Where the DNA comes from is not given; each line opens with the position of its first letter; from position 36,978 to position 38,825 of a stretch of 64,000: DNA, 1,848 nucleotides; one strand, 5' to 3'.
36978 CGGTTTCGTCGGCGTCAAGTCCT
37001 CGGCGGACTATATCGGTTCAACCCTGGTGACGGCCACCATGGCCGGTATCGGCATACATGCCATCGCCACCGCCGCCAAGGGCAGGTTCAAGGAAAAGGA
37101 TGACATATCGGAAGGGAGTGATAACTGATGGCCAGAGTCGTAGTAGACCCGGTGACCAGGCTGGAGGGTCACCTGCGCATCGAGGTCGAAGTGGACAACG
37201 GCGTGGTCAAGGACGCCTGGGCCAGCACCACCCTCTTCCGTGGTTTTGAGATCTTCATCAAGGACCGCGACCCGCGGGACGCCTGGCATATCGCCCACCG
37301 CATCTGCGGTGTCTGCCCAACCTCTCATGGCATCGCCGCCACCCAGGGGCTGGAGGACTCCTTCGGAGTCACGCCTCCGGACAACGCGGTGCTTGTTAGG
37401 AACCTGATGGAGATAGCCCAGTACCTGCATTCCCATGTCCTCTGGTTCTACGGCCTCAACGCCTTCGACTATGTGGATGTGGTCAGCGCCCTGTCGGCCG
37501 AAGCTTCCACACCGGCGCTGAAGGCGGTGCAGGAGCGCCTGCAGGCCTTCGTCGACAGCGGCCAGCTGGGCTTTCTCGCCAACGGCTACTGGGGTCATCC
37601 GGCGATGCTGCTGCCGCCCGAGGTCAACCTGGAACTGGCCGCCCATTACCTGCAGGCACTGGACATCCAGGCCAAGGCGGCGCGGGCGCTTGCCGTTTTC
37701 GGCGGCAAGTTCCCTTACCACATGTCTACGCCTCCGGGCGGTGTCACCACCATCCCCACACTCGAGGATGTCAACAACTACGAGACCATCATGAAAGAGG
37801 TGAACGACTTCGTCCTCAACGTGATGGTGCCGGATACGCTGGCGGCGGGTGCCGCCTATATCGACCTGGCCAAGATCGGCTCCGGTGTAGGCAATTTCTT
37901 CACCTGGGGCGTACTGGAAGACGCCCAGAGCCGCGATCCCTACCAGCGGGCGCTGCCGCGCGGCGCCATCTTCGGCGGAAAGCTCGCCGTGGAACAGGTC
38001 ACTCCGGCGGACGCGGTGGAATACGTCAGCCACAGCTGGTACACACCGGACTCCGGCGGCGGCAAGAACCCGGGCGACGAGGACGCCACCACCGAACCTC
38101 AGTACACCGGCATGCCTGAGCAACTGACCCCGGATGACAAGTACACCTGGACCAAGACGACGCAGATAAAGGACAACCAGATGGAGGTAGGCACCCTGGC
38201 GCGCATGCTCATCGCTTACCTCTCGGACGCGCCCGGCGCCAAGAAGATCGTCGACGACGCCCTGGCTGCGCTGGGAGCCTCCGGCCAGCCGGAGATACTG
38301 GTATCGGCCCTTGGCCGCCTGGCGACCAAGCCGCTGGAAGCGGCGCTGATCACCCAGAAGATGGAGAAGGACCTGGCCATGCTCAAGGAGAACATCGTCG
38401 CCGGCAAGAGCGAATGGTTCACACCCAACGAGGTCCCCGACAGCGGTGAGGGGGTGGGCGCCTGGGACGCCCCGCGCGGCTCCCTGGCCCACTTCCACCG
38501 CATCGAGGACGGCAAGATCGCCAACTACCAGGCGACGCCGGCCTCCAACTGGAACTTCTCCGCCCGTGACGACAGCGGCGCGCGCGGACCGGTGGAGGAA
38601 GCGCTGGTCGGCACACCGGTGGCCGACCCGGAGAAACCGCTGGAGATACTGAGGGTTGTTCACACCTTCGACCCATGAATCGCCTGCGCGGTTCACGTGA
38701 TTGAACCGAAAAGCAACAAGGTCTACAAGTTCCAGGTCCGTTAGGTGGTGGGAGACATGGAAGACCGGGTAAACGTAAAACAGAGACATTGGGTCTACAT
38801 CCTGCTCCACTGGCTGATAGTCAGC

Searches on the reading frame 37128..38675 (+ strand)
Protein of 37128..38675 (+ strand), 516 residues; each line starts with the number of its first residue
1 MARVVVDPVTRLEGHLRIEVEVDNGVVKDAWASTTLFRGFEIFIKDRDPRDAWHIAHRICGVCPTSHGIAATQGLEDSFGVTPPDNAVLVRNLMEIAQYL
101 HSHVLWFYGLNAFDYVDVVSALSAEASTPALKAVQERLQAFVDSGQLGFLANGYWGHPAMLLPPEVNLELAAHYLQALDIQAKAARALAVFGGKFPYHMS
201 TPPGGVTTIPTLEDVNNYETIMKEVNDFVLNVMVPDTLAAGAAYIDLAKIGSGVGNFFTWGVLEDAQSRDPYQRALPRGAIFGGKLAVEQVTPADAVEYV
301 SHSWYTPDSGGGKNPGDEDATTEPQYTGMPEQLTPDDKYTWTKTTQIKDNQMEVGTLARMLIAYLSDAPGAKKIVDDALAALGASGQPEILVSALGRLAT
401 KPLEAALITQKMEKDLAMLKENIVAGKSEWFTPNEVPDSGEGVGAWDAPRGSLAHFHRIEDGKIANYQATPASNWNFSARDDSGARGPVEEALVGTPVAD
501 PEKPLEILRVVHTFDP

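Call 6: search_protein_families(library=pfam, proteins=[window:37128-38675:+])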
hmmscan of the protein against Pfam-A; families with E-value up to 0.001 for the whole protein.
window:37128-38675:+ (516 aa): 1 family
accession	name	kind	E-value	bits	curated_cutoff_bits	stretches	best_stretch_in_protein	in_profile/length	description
PF00374.24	NiFeSe_Hases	-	3.4e-148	495.2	25.8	1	38-516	1-501/508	Nickel-dependent hydrogenase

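Call 9: find_homologous_proteins(query=window:37128-38675:+)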
Query seq(516 aa) (516 aa): 7864 proteins with E <= 0.001 among 8000 candidates; the best 120 are listed.
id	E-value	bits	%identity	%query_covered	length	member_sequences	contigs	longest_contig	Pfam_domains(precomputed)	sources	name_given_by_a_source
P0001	0.0e+0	1109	93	100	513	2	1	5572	PF00374.25,PF27537.1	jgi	-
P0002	0.0e+0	1058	87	100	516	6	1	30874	PF00374.25,PF27537.1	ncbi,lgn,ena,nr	ncbi:periplasmic [NiFe] hydrogenase large subunit precursor [bacterium BMS3Abin01]|nr:periplasmic [N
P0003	0.0e+0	1029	86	100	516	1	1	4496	PF00374.25,PF27537.1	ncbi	-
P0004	0.0e+0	1029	87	100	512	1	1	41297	PF00374.25,PF27537.1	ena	-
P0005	0.0e+0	1025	86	100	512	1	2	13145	PF00374.25,PF27537.1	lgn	-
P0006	0.0e+0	1018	85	100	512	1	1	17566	PF00374.25,PF27537.1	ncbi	-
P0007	5.3e-276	935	80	100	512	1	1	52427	PF00374.25,PF27537.1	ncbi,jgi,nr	ncbi:MAG: nickel-dependent hydrogenase large subunit [Gaiellales bacterium]|nr:MAG: nickel-dependent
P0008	3.1e-274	929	79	100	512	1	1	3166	PF00374.25,PF27537.1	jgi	jgi:Ni,Fe-hydrogenase I large subunit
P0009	1.4e-271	920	78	100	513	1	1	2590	PF00374.25,PF27537.1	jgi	jgi:[NiFe] hydrogenase large subunit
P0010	2.4e-269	913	77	100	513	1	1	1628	PF00374.25,PF27537.1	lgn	-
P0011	7.6e-267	904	76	100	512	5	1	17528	PF00374.25,PF27537.1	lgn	-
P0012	7.9e-267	904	77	100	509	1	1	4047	PF00374.25,PF27537.1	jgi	jgi:[NiFe] hydrogenase large subunit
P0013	3.3e-263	892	75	100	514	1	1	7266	PF00374.25,PF27537.1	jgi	-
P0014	2.2e-262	890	76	100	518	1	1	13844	PF00374.25,PF27537.1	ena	-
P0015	1.4e-259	880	75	100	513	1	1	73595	PF00374.25,PF27537.1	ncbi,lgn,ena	-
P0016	2.7e-255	866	74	100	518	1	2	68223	PF00374.25,PF27537.1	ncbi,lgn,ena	-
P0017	8.5e-213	726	62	100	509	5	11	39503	PF00374.25,PF27537.1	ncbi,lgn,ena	-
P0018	2.4e-205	702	60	100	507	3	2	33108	PF00374.25,PF27537.1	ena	-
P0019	1.4e-199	682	59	100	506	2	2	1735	PF00374.25,PF27537.1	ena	-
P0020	1.5e-195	669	58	100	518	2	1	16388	PF00374.25,PF27537.1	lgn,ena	-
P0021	1.5e-195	669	57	100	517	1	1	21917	PF00374.25,PF27537.1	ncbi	-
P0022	7.1e-195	667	57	100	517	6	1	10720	PF00374.25,PF27537.1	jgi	jgi:[NiFe] hydrogenase large subunit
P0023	3.9e-194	664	57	100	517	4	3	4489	PF00374.25,PF27537.1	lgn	-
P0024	1.0e-192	660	57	100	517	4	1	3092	PF00374.25,PF27537.1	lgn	-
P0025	6.4e-191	654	56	100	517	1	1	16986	PF00374.25,PF27537.1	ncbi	-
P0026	4.3e-189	648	57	100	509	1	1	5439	PF00374.25,PF27537.1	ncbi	-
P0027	1.4e-188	646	56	100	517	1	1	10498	PF00374.25,PF27537.1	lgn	-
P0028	2.8e-188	645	56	100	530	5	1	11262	PF00374.25,PF27537.1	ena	-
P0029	3.7e-188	645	55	100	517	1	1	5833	PF00374.25,PF27537.1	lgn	-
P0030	9.7e-188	643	57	100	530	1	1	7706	PF00374.25,PF27537.1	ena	-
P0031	4.5e-187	641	55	100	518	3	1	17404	PF00374.25,PF27537.1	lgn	-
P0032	4.8e-187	641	56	100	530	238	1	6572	PF00374.25,PF27537.1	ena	-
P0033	8.9e-187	640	55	100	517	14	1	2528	PF00374.25,PF27537.1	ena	-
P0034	1.5e-186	639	57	100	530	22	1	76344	PF00374.25,PF27537.1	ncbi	-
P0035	1.5e-186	639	56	100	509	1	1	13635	PF00374.25,PF27537.1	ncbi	ncbi:MAG: nickel-dependent hydrogenase large subunit [bacterium]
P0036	1.7e-186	639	56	100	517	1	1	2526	PF00374.25,PF27537.1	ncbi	-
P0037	2.7e-186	639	55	100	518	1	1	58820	PF00374.25,PF27537.1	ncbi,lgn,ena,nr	ncbi:MAG TPA: nickel-dependent hydrogenase large subunit [Deltaproteobacteria bacterium]|nr:nickel-d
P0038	3.5e-186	638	56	100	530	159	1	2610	PF00374.25,PF27537.1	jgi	-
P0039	7.0e-186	637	56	100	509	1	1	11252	PF00374.25,PF27537.1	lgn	-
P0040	2.1e-185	636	57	100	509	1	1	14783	PF00374.25,PF27537.1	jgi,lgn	jgi:[NiFe] hydrogenase large subunit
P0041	6.4e-185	634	54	100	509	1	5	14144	PF00374.25,PF27537.1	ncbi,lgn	ncbi:MAG: nickel-dependent hydrogenase large subunit [Fidelibacterota bacterium]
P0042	7.5e-185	634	55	100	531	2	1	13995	PF00374.25,PF27537.1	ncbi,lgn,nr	ncbi:MAG: nickel-dependent hydrogenase large subunit [Deltaproteobacteria bacterium]|nr:MAG: nickel-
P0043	1.5e-184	633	56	100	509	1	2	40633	PF00374.25,PF27537.1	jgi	jgi:[NiFe] hydrogenase large subunit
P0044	2.0e-184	632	55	100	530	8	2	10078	PF00374.25,PF27537.1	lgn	-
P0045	3.1e-184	632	55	100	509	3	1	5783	PF00374.25,PF27537.1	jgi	jgi:[NiFe] hydrogenase large subunit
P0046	4.7e-184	631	55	100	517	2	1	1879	PF00374.25,PF27537.1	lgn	-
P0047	5.9e-184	631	55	100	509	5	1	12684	PF00374.25,PF27537.1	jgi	jgi:[NiFe] hydrogenase large subunit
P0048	6.4e-184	631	55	100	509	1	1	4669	PF00374.25,PF27537.1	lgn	-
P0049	1.1e-183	630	55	100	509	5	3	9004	PF00374.25,PF27537.1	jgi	jgi:[NiFe] hydrogenase large subunit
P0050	5.5e-183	628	55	100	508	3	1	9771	PF00374.25,PF27537.1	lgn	-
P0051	1.5e-182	626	54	100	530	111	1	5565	PF00374.25,PF27537.1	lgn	-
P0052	1.7e-182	626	54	100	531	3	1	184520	PF00374.25,PF27537.1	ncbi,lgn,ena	-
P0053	2.7e-182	625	55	100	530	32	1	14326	PF00374.25,PF27537.1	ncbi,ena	-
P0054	3.4e-182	625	54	100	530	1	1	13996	PF00374.25,PF27537.1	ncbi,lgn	-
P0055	5.8e-182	624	54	100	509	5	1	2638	PF00374.25,PF27537.1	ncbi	-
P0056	7.8e-182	624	54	100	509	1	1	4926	PF00374.25,PF27537.1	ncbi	ncbi:MAG: nickel-dependent hydrogenase large subunit [bacterium]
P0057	9.3e-182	624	54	100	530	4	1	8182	PF00374.25,PF27537.1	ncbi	-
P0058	1.5e-181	623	55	100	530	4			PF00374.25,PF27537.1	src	-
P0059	2.1e-181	622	56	100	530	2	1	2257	PF00374.25,PF27537.1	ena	-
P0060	4.9e-181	621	54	100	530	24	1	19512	PF00374.25,PF27537.1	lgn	-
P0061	7.2e-181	621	54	100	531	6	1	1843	PF00374.25,PF27537.1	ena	-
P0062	1.0e-180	620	54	100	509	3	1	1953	PF00374.25,PF27537.1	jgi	jgi:[NiFe] hydrogenase large subunit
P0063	2.1e-180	619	53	100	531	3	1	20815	PF00374.25,PF27537.1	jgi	jgi:[NiFe] hydrogenase large subunit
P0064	2.5e-180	619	55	100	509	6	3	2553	PF00374.25,PF27537.1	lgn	-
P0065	3.7e-180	618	54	100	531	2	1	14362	PF00374.25,PF27537.1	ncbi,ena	-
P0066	4.8e-180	618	53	100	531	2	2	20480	PF00374.25,PF27537.1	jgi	-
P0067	5.4e-180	618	54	99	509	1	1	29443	PF00374.25,PF27537.1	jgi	jgi:[NiFe] hydrogenase large subunit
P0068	7.3e-180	617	53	100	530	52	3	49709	PF00374.25,PF27537.1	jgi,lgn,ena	jgi:[NiFe] hydrogenase large subunit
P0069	1.7e-179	616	54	100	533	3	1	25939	PF00374.25,PF27537.1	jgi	-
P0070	3.3e-179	615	54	100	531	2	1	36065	PF00374.25,PF27537.1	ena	-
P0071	3.6e-179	615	54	100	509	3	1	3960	PF00374.25,PF27537.1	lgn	-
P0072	3.9e-179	615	53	100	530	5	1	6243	PF00374.25,PF27537.1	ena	-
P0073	4.2e-179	615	55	100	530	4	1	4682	PF00374.25,PF27537.1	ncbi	-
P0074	5.5e-179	615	54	100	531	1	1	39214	PF00374.25,PF27537.1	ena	-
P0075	8.6e-179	614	53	100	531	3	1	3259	PF00374.25,PF27537.1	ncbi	-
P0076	1.1e-178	614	52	100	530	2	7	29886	PF00374.25,PF27537.1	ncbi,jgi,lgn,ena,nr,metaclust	ncbi:MAG TPA: nickel-dependent hydrogenase large subunit [Desulfobulbaceae bacterium]|nr:MAG: hydrog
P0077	2.7e-178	612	54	100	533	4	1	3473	PF00374.25,PF27537.1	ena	-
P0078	3.2e-178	612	54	100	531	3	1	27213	PF00374.25,PF27537.1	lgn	-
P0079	3.4e-178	612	53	100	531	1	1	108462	PF00374.25,PF27537.1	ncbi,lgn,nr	ncbi:MAG: nickel-dependent hydrogenase large subunit [Nitrospirae bacterium]|nr:nickel-dependent hyd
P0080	3.9e-178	612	52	100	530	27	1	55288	PF00374.25,PF27537.1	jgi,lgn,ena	jgi:[NiFe] hydrogenase large subunit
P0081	6.3e-178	611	54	100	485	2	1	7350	PF00374.25,PF27537.1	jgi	jgi:[NiFe] hydrogenase large subunit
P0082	9.0e-178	610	52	100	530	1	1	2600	PF00374.25,PF27537.1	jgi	jgi:[NiFe] hydrogenase large subunit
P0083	9.8e-178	610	54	100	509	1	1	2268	PF00374.25,PF27537.1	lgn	-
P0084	9.9e-178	610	52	100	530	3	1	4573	PF00374.25,PF27537.1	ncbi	-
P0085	1.2e-177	610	54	100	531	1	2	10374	PF00374.25,PF27537.1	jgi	jgi:[NiFe] hydrogenase large subunit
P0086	1.3e-177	610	53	100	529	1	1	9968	PF00374.25,PF27537.1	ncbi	-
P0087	1.3e-177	610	53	100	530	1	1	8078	PF00374.25,PF27537.1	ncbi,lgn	-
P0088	1.4e-177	610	53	100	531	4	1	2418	PF00374.25,PF27537.1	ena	-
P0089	1.6e-177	610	54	100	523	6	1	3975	PF00374.25,PF27537.1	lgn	-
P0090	2.5e-177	609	53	100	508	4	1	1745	PF00374.25,PF27537.1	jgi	jgi:[NiFe] hydrogenase large subunit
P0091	3.0e-177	609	53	100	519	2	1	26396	PF00374.25,PF27537.1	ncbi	-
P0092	3.1e-177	609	51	100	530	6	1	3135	PF00374.25,PF27537.1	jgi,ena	-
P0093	3.1e-177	609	51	100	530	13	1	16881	PF00374.25,PF27537.1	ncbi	-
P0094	5.2e-177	608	53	100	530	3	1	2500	PF00374.25,PF27537.1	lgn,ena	-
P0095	5.5e-177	608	53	100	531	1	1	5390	PF00374.25,PF27537.1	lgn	-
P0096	8.6e-177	607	52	100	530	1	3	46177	PF00374.25,PF27537.1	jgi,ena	-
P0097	9.5e-177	607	51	100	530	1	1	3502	PF00374.25,PF27537.1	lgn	-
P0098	1.2e-176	607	52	100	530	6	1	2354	PF00374.25,PF27537.1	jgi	jgi:[NiFe] hydrogenase large subunit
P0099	1.3e-176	607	53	100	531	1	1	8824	PF00374.25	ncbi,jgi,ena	ncbi:MAG: nickel-dependent hydrogenase large subunit [Nitrospirota bacterium]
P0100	1.4e-176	607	55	99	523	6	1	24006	PF00374.25,PF27537.1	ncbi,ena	-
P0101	1.4e-176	607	51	100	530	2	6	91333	PF00374.25,PF27537.1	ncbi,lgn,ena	-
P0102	7.0e-176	604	51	100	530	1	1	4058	PF00374.25,PF27537.1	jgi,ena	-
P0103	8.0e-176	604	52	100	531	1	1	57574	PF00374.25,PF27537.1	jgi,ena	-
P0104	9.8e-176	604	53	100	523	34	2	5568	PF00374.25,PF27537.1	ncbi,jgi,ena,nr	ncbi:MAG TPA: nickel-dependent hydrogenase large subunit [Thermoleophilia bacterium]|nr:nickel-depen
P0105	1.0e-175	604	52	100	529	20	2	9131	PF00374.25,PF27537.1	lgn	-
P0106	1.2e-175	603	52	100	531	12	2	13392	PF00374.25,PF27537.1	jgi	jgi:[NiFe] hydrogenase large subunit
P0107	2.5e-175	602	51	100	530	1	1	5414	PF00374.25,PF27537.1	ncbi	-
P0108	2.5e-175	602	54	100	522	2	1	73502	PF00374.25,PF27537.1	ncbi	ncbi:MAG: nickel-dependent hydrogenase large subunit [Thermoleophilia bacterium]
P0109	2.5e-175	602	54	100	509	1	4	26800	PF00374.25,PF27537.1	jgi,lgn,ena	-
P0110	3.9e-175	602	53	100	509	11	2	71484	PF00374.25,PF27537.1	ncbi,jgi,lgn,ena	-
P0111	1.3e-174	600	52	100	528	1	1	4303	PF00374.25,PF27537.1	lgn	-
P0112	1.6e-174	600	50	100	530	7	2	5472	PF00374.25,PF27537.1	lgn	-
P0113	1.8e-174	600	53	100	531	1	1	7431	PF00374.25,PF27537.1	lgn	-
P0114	3.0e-174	599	51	100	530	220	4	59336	PF00374.25,PF27537.1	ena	-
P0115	6.0e-174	598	51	100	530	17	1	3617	PF00374.25,PF27537.1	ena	-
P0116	6.4e-174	598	51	100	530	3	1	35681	PF00374.25,PF27537.1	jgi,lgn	-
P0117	1.3e-173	597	53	100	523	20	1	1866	PF00374.25,PF27537.1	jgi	jgi:[NiFe] hydrogenase large subunit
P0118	1.4e-173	597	52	100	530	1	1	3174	PF00374.25,PF27537.1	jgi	-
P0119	1.9e-173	596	53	100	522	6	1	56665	PF00374.25,PF27537.1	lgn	-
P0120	4.7e-173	595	54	100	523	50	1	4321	PF00374.25,PF27537.1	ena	-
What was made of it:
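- Examples are P0002 'periplasmic [NiFe] hydrogenase large subunit precursor', 516 aa, and P0007, 512 aa (call 9).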

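Call 12: find_related_loci(query=window:37128-38675:+, collection=genome_contigs, flank=10000)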
Query window:37128-38675:+ (516 aa) in genome_contigs; peptide patterns used: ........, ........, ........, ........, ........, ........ (x = any residue, [..] = any of these).
600 stretches matched a pattern (row limit reached: there are more); 579 encode a relative of the query (tblastn E <= 1e-3); the best 80 are kept; 80 distinct loci.
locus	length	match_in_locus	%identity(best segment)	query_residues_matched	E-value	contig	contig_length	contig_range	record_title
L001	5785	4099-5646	86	1-516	0e+0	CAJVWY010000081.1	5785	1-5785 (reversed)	TPA_asm: uncultured bacterium isolate DRR093005_bin.13_MetaBAT_v2.12.1_MAG genome assembly, contig: NODE_5368_length_578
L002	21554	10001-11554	51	1-516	6e-163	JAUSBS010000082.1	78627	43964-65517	MAG: Coriobacteriia bacterium isolate E6_metabat.bin.92 E6_k141_249487, whole genome shotgun sequence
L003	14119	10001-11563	48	1-516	1e-155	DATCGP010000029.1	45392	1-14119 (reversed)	MAG TPA_asm: Coriobacteriia bacterium isolate SMAG_U7810 k141_358588, whole genome shotgun sequence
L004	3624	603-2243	44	3-516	2e-134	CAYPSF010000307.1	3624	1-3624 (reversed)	MAG TPA_asm: uncultured Bifidobacteriaceae bacterium isolate binchicken_co54_474 genome assembly, contig: NODE_52068_len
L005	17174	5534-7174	43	3-516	3e-130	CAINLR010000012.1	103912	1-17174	MAG: uncultured Verrucomicrobia subdivision 3 bacterium isolate MJ-time_bin-3030 genome assembly, contig: bin-3030:012/1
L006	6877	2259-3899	44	3-516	1e-129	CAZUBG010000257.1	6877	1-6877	MAG TPA_asm: uncultured Bifidobacteriaceae bacterium isolate binchicken_co3_517 genome assembly, contig: NODE_36101_leng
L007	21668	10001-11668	44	3-516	3e-129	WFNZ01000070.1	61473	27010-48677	MAG: Thermovibrio sp. isolate S012_127_esom k151_9942, whole genome shotgun sequence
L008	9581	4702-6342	43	3-516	5e-129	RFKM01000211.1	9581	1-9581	MAG: Alphaproteobacteria bacterium isolate J128 k99_715658, whole genome shotgun sequence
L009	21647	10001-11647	45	1-516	3e-128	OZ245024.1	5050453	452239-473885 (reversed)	MAG: Candidatus Multivoradales bacterium isolate 4699c579-e532-4021-9292-de0a908f67bd genome assembly, chromosome: 1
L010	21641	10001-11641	44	3-516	9e-128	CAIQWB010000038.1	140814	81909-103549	MAG: uncultured Verrucomicrobia subdivision 3 bacterium isolate AlinenLipids_bin-9528 genome assembly, contig: bin-9528:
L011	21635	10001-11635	42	3-516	7e-128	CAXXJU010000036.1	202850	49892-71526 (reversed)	MAG: Geopsychrobacteraceae bacterium isolate 9bdf4672-5fa0-4c3d-8884-7dacf58b9c52 genome assembly, contig: contig_36, wh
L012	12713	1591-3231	43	3-516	4e-127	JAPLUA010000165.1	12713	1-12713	MAG: Verrucomicrobia bacterium isolate LacPavin_0818_WC55_MAG_63_9 LacPavin_0818_WC55_scaffold_896029, whole genome shot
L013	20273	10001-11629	43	1-516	9e-127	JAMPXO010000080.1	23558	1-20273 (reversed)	MAG: Vicinamibacteria bacterium isolate R2F_R2FSRR_metabat.34 R2F_C1086, whole genome shotgun sequence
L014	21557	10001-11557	43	3-516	1e-126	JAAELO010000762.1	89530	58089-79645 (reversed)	MAG: Desulfobacterales bacterium isolate Bpl_7 BplG_CONTIG5880962, whole genome shotgun sequence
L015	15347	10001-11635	41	3-516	5e-127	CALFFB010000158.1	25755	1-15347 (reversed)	MAG TPA_asm: uncultured Geobacteraceae bacterium isolate SRR7299214_bin.59_CONCOCT_v1.1_MAG genome assembly, contig: ERZ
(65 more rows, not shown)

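Call 14: find_encoding_contigs(protein=window:37128-38675:+, flank=10000, max_places=4)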
Protein window:37128-38675:+ (516 aa): 5 contigs read that carry it; 3 places shown.
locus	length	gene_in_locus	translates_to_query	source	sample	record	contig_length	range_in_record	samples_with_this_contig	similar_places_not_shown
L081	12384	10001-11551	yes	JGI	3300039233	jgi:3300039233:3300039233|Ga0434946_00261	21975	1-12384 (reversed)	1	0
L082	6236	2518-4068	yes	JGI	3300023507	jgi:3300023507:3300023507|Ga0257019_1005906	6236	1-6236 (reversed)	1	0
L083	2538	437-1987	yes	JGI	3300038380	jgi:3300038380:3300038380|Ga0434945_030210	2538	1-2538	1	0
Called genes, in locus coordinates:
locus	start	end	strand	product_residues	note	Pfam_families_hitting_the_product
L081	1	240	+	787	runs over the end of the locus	PF09364:XFP_N, PF03894:XFP, PF09363:XFP_C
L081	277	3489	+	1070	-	PF00702:Hydrolase, PF13419:HAD_2, PF03636:Glyco_hydro_65N, PF03632:Glyco_hydro_65m, PF03633:Glyco_hydro_65C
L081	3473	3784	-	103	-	-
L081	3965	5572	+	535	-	PF05048:NosD, PF13229:Beta_helix, PF05048:NosD, PF13229:Beta_helix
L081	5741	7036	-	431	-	PF00994:MoCF_biosynth, PF02464:CinA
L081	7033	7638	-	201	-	PF01066:CDP-OH_P_transf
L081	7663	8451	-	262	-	PF12844:HTH_19 (weak), PF13413:HTH_25, PF13464:RodZ_C (weak)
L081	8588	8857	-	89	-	-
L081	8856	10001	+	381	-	PF01058:Oxidored_q6, PF14720:NiFe_hyd_SSU_C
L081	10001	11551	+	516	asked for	PF27537:HoxH, PF00374:NiFeSe_Hases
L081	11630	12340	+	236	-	PF01292:Ni_hydr_CYTB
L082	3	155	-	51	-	?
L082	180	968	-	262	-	PF12844:HTH_19 (weak), PF13413:HTH_25, PF13464:RodZ_C (weak)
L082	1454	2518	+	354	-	PF01058:Oxidored_q6, PF14720:NiFe_hyd_SSU_C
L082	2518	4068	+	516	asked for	PF27537:HoxH, PF00374:NiFeSe_Hases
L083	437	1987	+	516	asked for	PF27537:HoxH, PF00374:NiFeSe_Hases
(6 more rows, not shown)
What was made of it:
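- The identical protein is found on five contigs from separate metagenomes (call 14). The identical 516-aa product is called on five contigs from separate metagenomes (call 14).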

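Call 15: find_encoding_contigs(protein=P0002, flank=10000, max_places=2)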
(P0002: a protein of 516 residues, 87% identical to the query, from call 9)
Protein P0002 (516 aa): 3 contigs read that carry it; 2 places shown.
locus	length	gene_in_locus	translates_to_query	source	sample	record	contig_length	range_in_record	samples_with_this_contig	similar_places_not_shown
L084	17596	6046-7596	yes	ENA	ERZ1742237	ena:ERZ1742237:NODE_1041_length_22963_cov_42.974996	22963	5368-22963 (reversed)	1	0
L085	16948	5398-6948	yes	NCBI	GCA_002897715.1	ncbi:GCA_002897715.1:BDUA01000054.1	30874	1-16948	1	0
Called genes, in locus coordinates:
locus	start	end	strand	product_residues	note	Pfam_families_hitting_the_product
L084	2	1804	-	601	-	?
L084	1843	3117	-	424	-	PF00994:MoCF_biosynth, PF18146:CinA_KH (faint), PF02464:CinA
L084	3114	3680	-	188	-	PF01066:CDP-OH_P_transf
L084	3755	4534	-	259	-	PF12844:HTH_19 (weak), PF13413:HTH_25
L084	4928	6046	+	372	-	PF01058:Oxidored_q6, PF14720:NiFe_hyd_SSU_C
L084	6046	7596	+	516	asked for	PF27537:HoxH (weak), PF00374:NiFeSe_Hases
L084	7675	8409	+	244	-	PF01292:Ni_hydr_CYTB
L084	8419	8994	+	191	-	PF01750:HycI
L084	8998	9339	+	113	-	PF01155:HypA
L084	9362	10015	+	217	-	PF02492:cobW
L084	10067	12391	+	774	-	PF00708:Acylphosphatase, PF07503:zf-HYPF, PF01300:Sua5_yciO_yrdC, PF17788:HypF_C, PF22521:HypF_C_2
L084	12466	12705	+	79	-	PF01455:HupF_HypC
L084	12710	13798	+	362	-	PF01924:HypD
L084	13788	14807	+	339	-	PF00586:AIRS, PF02769:AIRS_C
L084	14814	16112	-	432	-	-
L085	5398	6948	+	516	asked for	PF27537:HoxH (weak), PF00374:NiFeSe_Hases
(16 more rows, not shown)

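Call 16: find_encoding_contigs(protein=P0007, flank=10000, max_places=2)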
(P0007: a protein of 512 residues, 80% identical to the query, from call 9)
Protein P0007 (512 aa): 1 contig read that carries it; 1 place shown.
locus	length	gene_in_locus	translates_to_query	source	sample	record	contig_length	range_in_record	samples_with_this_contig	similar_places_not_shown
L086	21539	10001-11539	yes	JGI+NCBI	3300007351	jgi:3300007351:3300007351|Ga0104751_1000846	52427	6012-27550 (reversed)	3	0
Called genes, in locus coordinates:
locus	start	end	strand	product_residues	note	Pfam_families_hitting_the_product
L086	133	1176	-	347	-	PF00154:RecA_N, PF08423:Rad51, PF06745:ATPase (weak), PF27531:MT3502_N (faint), PF21096:RecA_C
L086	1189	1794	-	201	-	PF02834:LigT_PEase (weak), PF13563:2_5_RNA_ligase2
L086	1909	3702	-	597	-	PF00989:PAS, PF13188:PAS_8 (weak), PF13426:PAS_9, PF00512:HisKA, PF02518:HATPase_c, PF00072:Response_reg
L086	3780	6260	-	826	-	PF13188:PAS_8 (weak), PF13426:PAS_9 (weak), PF00512:HisKA, PF02518:HATPase_c, PF00072:Response_reg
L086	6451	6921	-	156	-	PF02464:CinA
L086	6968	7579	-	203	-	PF01066:CDP-OH_P_transf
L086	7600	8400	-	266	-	PF12844:HTH_19, PF13413:HTH_25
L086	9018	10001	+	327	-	PF01058:Oxidored_q6, PF14720:NiFe_hyd_SSU_C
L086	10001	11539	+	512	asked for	PF27537:HoxH (weak), PF00374:NiFeSe_Hases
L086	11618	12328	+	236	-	PF01292:Ni_hydr_CYTB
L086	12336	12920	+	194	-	PF01750:HycI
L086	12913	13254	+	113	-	PF01155:HypA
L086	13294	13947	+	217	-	PF02492:cobW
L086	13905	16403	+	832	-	PF00708:Acylphosphatase, PF07503:zf-HYPF, PF01300:Sua5_yciO_yrdC, PF17788:HypF_C, PF22521:HypF_C_2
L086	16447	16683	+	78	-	PF01455:HupF_HypC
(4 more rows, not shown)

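Call 17: find_encoding_contigs(protein=P0017, flank=10000, max_places=1)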
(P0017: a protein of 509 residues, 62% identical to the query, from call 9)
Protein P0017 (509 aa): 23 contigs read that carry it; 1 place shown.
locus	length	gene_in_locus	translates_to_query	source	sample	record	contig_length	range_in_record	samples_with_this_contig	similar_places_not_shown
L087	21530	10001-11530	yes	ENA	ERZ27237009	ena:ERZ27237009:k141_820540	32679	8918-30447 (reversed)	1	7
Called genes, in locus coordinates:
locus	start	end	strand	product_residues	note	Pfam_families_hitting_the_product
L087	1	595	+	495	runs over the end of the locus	PF05598:DUF772 (weak)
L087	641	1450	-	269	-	-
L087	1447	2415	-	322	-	PF14236:DruA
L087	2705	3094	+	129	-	-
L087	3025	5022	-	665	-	PF01555:N6_N4_Mtase (faint)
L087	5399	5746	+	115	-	-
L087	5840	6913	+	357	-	PF00174:Oxidored_molyb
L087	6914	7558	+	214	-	-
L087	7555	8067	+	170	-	-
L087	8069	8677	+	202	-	-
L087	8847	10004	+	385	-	PF01058:Oxidored_q6, PF14720:NiFe_hyd_SSU_C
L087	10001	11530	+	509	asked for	PF27537:HoxH (weak), PF00374:NiFeSe_Hases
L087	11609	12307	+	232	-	PF01292:Ni_hydr_CYTB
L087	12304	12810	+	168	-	PF01750:HycI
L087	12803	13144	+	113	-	PF01155:HypA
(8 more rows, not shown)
